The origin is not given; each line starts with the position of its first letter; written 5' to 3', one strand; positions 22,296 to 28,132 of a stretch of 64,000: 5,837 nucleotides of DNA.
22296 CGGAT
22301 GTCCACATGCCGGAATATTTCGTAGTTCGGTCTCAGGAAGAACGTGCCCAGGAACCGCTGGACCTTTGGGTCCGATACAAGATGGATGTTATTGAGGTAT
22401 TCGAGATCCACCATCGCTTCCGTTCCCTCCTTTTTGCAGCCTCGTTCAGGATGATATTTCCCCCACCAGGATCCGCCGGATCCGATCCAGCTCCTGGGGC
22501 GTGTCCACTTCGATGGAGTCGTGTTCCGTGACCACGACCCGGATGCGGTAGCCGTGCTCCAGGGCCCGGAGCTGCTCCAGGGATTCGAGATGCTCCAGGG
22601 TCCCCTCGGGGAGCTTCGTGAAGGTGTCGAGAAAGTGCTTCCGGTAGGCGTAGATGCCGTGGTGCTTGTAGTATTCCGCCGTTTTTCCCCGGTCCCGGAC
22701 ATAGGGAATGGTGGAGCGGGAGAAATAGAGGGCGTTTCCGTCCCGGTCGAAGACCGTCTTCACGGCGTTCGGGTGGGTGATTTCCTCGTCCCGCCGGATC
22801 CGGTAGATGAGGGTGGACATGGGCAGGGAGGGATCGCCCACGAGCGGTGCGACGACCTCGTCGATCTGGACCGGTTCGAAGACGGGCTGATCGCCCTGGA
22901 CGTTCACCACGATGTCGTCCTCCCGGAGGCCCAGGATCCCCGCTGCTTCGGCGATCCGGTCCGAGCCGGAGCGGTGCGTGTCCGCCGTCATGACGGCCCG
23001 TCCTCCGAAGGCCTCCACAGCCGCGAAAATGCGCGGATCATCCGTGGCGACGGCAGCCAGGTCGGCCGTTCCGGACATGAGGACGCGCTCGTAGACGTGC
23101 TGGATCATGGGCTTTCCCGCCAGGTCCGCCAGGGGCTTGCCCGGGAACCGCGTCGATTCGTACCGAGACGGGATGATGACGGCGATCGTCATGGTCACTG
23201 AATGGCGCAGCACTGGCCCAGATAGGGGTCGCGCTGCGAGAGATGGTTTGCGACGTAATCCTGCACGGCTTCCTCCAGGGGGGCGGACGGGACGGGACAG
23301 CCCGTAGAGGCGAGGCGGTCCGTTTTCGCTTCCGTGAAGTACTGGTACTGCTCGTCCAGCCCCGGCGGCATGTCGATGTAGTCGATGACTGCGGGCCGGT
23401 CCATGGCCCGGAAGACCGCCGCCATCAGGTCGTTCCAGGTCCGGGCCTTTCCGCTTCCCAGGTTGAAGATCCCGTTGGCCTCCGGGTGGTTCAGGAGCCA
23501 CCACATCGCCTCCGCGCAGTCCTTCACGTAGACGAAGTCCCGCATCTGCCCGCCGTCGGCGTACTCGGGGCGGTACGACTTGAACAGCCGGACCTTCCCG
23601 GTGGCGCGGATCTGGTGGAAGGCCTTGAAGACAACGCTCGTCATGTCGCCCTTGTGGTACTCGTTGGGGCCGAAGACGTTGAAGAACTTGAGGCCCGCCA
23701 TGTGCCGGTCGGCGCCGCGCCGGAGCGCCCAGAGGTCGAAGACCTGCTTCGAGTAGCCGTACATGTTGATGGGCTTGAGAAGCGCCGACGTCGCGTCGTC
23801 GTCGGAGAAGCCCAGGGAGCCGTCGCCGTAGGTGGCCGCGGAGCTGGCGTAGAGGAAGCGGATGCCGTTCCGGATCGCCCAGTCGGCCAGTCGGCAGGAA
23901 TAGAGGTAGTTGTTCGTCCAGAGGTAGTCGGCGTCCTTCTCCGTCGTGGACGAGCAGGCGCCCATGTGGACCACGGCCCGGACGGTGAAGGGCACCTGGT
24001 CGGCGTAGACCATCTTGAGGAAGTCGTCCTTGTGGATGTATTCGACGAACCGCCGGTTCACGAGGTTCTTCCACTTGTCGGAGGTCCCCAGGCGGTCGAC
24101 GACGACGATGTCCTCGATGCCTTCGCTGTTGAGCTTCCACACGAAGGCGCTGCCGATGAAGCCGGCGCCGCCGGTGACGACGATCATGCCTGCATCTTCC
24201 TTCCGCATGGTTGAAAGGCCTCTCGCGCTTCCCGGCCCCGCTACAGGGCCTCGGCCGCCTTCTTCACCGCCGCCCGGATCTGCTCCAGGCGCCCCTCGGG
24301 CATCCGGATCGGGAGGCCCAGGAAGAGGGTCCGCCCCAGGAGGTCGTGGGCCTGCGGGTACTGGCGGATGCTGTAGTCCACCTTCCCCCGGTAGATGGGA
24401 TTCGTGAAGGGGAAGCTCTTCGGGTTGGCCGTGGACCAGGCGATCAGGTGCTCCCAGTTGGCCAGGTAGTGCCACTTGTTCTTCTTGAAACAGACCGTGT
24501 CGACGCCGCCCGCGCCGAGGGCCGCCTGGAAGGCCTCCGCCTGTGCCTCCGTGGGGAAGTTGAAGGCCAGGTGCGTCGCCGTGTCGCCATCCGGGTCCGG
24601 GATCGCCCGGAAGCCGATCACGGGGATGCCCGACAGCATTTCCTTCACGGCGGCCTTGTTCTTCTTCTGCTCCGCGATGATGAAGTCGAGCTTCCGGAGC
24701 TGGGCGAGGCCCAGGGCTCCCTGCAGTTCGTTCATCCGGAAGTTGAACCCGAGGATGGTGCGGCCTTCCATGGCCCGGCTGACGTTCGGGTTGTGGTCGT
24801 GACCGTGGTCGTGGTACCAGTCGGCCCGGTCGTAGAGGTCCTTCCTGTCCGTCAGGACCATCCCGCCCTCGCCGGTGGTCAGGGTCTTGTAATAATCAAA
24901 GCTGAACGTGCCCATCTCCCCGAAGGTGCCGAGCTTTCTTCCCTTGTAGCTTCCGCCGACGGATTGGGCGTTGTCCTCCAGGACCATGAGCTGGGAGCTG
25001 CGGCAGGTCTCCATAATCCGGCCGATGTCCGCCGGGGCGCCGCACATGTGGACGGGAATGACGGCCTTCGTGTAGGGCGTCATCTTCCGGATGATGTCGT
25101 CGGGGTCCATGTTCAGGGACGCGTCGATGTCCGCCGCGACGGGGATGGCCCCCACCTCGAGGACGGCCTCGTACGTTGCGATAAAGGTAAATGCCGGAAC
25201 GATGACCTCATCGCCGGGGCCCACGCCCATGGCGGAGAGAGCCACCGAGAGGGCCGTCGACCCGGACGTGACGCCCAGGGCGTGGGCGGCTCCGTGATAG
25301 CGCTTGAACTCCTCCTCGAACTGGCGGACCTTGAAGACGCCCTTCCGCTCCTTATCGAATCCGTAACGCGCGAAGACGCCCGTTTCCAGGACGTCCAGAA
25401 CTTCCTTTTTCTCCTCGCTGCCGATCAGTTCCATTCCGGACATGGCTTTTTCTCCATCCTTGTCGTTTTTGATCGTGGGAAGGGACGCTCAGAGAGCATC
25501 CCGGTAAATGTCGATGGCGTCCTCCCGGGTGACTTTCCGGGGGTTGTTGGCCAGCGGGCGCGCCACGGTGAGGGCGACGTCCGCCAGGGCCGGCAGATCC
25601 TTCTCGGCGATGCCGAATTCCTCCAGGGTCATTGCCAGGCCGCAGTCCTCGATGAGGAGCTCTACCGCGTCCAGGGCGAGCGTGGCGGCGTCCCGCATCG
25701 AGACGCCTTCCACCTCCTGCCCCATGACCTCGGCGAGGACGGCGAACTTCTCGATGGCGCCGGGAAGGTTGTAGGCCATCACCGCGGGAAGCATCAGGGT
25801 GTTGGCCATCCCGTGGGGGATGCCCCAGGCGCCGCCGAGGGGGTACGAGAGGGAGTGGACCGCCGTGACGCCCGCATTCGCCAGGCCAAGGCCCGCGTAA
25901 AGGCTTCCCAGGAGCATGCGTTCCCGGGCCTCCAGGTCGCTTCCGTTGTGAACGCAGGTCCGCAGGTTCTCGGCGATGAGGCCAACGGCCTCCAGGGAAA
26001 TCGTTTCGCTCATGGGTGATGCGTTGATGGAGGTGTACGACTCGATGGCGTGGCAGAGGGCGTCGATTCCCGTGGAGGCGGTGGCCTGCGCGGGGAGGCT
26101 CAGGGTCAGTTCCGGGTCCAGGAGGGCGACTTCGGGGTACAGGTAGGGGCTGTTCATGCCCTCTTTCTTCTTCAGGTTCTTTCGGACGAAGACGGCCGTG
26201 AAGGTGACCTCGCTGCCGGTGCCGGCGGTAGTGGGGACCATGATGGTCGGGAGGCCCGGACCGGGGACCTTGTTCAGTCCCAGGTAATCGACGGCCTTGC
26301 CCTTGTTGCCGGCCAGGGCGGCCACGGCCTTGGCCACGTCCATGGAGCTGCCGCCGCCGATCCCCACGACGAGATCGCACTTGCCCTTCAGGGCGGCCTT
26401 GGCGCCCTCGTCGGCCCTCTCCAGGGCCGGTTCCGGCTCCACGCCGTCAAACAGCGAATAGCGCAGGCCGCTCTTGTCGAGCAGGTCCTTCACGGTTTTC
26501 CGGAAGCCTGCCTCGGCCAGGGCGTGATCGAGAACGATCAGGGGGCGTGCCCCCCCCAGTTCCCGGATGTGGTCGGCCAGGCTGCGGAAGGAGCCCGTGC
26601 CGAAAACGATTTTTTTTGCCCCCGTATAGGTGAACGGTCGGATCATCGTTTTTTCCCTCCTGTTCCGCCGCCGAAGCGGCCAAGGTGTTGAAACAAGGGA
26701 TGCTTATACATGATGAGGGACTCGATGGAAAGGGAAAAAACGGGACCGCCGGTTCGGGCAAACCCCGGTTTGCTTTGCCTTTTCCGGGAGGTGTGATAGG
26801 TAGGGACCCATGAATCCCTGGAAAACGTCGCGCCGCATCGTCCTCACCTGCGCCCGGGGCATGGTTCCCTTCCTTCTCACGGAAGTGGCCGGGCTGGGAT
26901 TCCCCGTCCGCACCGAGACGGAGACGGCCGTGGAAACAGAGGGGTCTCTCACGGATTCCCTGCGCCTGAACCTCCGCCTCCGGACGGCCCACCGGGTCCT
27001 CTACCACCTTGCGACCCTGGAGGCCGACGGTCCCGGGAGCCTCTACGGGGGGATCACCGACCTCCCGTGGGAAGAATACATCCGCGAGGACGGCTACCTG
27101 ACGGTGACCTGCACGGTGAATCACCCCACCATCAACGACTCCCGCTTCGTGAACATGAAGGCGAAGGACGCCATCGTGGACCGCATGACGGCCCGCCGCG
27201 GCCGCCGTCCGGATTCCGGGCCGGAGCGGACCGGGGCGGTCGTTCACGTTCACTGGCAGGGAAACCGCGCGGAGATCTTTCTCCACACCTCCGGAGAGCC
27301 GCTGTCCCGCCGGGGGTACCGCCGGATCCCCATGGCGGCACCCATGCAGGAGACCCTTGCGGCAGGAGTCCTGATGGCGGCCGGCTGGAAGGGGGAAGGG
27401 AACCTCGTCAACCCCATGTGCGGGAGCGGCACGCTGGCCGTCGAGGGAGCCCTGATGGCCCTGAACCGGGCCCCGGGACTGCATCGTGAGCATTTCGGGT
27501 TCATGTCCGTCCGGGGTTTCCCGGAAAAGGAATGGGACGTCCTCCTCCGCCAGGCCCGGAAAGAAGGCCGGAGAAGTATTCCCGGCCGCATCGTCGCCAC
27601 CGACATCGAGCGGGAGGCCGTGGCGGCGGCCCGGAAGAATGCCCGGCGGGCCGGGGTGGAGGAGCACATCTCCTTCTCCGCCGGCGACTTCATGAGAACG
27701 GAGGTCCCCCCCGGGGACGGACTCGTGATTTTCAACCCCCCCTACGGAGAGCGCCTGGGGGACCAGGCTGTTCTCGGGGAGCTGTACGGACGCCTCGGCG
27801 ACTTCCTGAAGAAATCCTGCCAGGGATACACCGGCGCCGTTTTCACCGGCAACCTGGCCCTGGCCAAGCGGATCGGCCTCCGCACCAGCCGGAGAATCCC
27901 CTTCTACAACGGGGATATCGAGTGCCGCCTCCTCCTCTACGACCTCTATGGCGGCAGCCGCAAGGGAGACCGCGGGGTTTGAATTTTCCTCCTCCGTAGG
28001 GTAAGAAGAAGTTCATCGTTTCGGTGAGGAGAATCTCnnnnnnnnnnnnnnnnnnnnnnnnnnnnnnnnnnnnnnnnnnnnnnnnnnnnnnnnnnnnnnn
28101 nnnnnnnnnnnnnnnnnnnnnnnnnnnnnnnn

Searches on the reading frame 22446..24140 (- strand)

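Call 36: search_protein_families(library=pfam, proteins=[window:22446-24140:-], max_evalue=0.001)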
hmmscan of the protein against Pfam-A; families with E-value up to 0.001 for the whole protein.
window:22446-24140:- (564 aa): 2 families
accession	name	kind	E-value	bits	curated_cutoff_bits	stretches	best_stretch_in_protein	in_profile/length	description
PF02348.25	CTP_transf_3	-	8.4e-56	189.6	22.6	1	320-533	1-217/217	Cytidylyltransferase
PF12804.13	NTP_transf_3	-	1.5e-06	28.9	27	1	329-433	9-111/160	MobA-like NTP transferase domain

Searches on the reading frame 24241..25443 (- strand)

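Call 79: search_protein_families(library=pfam, proteins=[window:24241-25443:-], max_evalue=0.001)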
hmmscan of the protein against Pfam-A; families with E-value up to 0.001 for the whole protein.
window:24241-25443:- (400 aa): 3 families
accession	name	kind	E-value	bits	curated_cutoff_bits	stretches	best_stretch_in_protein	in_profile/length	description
PF01041.23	DegT_DnrJ_EryC1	-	1.2e-85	288.4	19.8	1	8-332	4-319/360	DegT/DnrJ/EryC1/StrS aminotransferase family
PF01053.26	Cys_Met_Meta_PP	-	6.4e-06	25.4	27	1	28-163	43-179/381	Cys/Met metabolism PLP-dependent enzyme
PF01212.27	Beta_elim_lyase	-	0.00016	21.5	27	1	38-276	33-271/288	Beta-eliminating lyase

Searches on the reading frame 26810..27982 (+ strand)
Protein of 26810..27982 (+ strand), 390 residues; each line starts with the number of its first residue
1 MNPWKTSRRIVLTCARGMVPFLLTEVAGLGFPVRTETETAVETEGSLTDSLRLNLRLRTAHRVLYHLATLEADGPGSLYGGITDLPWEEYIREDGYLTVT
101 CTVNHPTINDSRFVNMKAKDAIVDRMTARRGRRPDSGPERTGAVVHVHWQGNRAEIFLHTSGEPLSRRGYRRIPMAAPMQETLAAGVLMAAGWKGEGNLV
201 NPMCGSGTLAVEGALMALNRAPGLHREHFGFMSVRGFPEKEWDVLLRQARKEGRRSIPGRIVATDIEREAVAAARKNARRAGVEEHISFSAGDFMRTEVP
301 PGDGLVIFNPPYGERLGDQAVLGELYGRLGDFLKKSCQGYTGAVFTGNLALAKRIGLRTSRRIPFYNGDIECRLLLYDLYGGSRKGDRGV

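Call 9: search_protein_families(library=pfam, proteins=[window:26810-27982:+], max_evalue=0.001)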
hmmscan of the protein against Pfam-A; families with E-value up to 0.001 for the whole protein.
window:26810-27982:+ (390 aa): 4 families
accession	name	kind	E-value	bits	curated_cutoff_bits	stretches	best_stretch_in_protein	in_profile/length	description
PF01170.24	UPF0020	-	1.1e-47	162.7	22.3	1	168-374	1-195/197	RMKL-like, methyltransferase domain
PF22020.1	RlmL_1st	-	5.2e-10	39.6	27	1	10-64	2-55/55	RlmL ferredoxin-like domain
PF02926.22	THUMP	-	2.7e-05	24.9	20.6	1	78-158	7-83/84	THUMP domain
PF05175.20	MTS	-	0.0004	20.5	23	1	260-319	57-116/170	Methyltransferase small domain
